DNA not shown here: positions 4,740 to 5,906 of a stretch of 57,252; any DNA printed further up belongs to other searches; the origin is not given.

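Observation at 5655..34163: An orphaned 227-bp ancestral junction (cysE 3' end + terminator + tRNA 3' half) shows two integrase-less islands inserted back to back between cysE and tRNA(CAT)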

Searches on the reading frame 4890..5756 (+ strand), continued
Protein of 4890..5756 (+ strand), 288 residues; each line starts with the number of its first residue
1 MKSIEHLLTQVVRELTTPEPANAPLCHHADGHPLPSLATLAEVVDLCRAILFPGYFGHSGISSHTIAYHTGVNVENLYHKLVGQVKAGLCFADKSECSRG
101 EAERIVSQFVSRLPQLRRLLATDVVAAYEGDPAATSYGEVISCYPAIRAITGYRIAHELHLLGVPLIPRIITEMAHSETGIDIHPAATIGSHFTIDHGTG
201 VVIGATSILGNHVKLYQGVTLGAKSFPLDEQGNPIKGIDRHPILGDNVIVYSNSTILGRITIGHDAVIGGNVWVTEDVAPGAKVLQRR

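Call 51: find_encoding_contigs(protein=P0080, flank=10000, max_places=3)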
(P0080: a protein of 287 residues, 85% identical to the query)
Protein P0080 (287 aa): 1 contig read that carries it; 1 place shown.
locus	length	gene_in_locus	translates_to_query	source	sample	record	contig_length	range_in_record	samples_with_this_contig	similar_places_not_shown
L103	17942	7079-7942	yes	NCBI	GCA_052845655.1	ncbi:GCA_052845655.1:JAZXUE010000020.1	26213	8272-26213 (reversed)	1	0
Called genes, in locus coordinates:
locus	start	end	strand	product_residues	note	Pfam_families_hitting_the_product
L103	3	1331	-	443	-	?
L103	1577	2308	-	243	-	-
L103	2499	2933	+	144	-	PF22769:DCD, PF00692:dUTPase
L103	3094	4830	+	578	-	PF25062:ARM_TT21_N (faint), PF25064:ARM_TT21_5th (faint), PF09976:TPR_21 (faint), PF12895:ANAPC3 (faint), PF13429:TPR_15 (faint), PF14559:TPR_19 (weak), PF13424:TPR_12 (weak), PF23914:TPR_CcmH_CycH, +17 more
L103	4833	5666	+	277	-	PF14125:DUF4292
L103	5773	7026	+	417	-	PF01551:Peptidase_M23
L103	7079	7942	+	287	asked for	PF00132:Hexapep (weak)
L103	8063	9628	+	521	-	PF00890:FAD_binding_2, PF01266:DAO (faint), PF07992:Pyr_redox_2 (faint), PF02910:Succ_DH_flav_C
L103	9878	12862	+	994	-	PF07549:Sec_GG (faint), PF21760:SecD_1st, PF22599:SecDF_P1_head, PF02355:SecD_SecF_C, PF03176:MMPL, PF02355:SecD_SecF_C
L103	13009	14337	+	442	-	PF11013:DUF2851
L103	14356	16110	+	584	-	PF22680:Glyco_hydro_123_N_2, PF13320:GH123_cat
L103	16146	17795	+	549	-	PF00485:PRK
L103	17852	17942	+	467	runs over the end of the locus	PF00309:Sigma54_AID (weak), PF04963:Sigma54_CBD, PF04552:Sigma54_DBD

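Call 52: find_encoding_contigs(protein=P0054, flank=10000, max_places=3)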
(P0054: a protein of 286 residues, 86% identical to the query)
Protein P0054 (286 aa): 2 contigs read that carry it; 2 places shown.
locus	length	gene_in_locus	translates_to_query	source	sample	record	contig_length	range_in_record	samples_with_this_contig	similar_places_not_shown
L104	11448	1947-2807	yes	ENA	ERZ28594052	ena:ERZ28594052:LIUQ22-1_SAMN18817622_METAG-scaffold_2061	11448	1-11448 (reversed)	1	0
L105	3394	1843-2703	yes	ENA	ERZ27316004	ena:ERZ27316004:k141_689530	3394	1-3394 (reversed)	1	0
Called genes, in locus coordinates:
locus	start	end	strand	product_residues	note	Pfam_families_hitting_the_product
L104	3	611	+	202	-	?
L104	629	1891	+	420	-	PF01551:Peptidase_M23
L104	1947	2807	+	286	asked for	PF00132:Hexapep (weak)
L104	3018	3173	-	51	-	-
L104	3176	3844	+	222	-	PF00702:Hydrolase, PF13419:HAD_2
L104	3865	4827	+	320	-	PF06574:FAD_syn, PF01467:CTP_transf_like (weak), PF01687:Flavokinase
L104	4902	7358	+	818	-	PF09586:YfhO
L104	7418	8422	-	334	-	PF00535:Glycos_transf_2, PF10111:Glyco_tranf_2_2, PF13506:Glyco_transf_21 (weak), PF13641:Glyco_tranf_2_3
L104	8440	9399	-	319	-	PF00535:Glycos_transf_2, PF10111:Glyco_tranf_2_2, PF13641:Glyco_tranf_2_3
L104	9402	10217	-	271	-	PF04991:LicD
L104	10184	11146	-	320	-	PF00535:Glycos_transf_2, PF10111:Glyco_tranf_2_2 (weak), PF13641:Glyco_tranf_2_3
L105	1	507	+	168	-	?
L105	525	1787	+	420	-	PF01551:Peptidase_M23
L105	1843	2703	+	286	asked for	PF00132:Hexapep (weak)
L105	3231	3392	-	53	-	?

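Call 77: search_protein_families(library=pfam, proteins=[L108:423-1646:+, L108:1792-2502:+, L108:3170-3742:-, L108:3862-4284:-, L108:2090-2401:+], max_evalue=0.01)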
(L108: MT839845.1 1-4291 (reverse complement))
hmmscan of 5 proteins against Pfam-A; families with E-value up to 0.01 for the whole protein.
L108:423-1646:+ (407 aa): 3 families
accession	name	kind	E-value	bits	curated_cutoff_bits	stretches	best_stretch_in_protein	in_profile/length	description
PF00589.27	Phage_integrase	-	6.9e-14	52.4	27.1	1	215-392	3-170/172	Phage integrase family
PF13102.12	Phage_int_SAM_5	-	5.8e-12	46.3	22.3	1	107-198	2-95/98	Phage integrase SAM-like domain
PF17293.8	Arm-DNA-bind_5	-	1.6e-05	25.8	22.6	1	17-56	5-47/87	Arm DNA-binding domain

L108:1792-2502:+ (236 aa): 0 families

L108:3170-3742:- (190 aa): 2 families
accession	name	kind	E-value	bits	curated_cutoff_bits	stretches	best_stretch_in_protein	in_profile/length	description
PF10543.14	ORF6N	-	9.2e-38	128.9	27.8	1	9-95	1-86/86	ORF6N domain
PF16740.10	SKA2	-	0.00056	20.1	30.1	1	126-176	46-96/110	Spindle and kinetochore-associated protein 2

L108:3862-4284:- (140 aa): 0 families

L108:2090-2401:+ (103 aa): 0 families

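Call 81: search_dna_similar(query=L108:423-1643:+, collection=phages, mode=protein, max_evalue=1e-20, max_rows=12)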
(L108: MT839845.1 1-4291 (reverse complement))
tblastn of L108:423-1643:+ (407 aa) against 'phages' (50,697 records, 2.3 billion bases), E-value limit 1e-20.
Records with a match: 7; places in all: 7; records where one place covers at least 80% of the query: 6.
Best place of each record, by identity: >=99% 1; <60% 6.
By first word of the organism name: Bacteriophage 7.
By host as written in the record: - 7.
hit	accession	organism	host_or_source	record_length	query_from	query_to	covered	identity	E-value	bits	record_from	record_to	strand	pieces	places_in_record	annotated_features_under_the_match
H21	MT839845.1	Bacteriophage sp.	human fecal samples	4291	1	407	100%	100.0%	0e+0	834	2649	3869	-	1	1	record has no annotation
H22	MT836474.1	Bacteriophage sp.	human fecal samples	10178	1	406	100%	46.5%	6e-117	380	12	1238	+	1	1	record has no annotation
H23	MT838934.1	Bacteriophage sp.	human fecal samples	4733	1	406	100%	46.2%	3e-119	384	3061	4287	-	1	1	record has no annotation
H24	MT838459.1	Bacteriophage sp.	human fecal samples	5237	9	395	95%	29.8%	4e-39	155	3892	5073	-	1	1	record has no annotation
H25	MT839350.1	Bacteriophage sp.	human fecal samples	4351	24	395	91%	30.8%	5e-43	166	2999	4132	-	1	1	record has no annotation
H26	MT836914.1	Bacteriophage sp.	human fecal samples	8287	10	392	94%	24.8%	4e-21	101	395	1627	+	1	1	record has no annotation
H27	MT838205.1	Bacteriophage sp.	human fecal samples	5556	132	391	64%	29.7%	4e-22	104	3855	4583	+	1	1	record has no annotation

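Call 91: search_protein_families(library=phrogs, proteins=[L108:1792-2502:+, L108:3862-4284:-, L001:6383-6757:-], max_evalue=0.001)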
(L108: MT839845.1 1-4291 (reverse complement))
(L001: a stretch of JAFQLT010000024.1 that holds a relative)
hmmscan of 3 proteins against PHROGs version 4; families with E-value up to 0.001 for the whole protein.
L108:1792-2502:+ (236 aa): 0 families

L108:3862-4284:- (140 aa): 0 families

L001:6383-6757:- (124 aa): 0 families

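Call 100: search_protein_families(library=phrogs, proteins=[L108:423-1646:+], max_evalue=0.00001)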
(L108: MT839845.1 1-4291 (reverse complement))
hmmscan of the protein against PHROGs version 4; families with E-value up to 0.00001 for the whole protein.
L108:423-1646:+ (407 aa): 3 families
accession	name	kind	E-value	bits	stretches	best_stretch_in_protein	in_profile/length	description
phrog_1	-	integration and excision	1.4e-26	94.9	1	102-401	161-445/611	integrase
phrog_216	-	integration and excision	2.5e-23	83.6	1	167-400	11-234/301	integrase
phrog_7685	-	integration and excision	8.2e-06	26.5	1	338-404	172-236/240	integrase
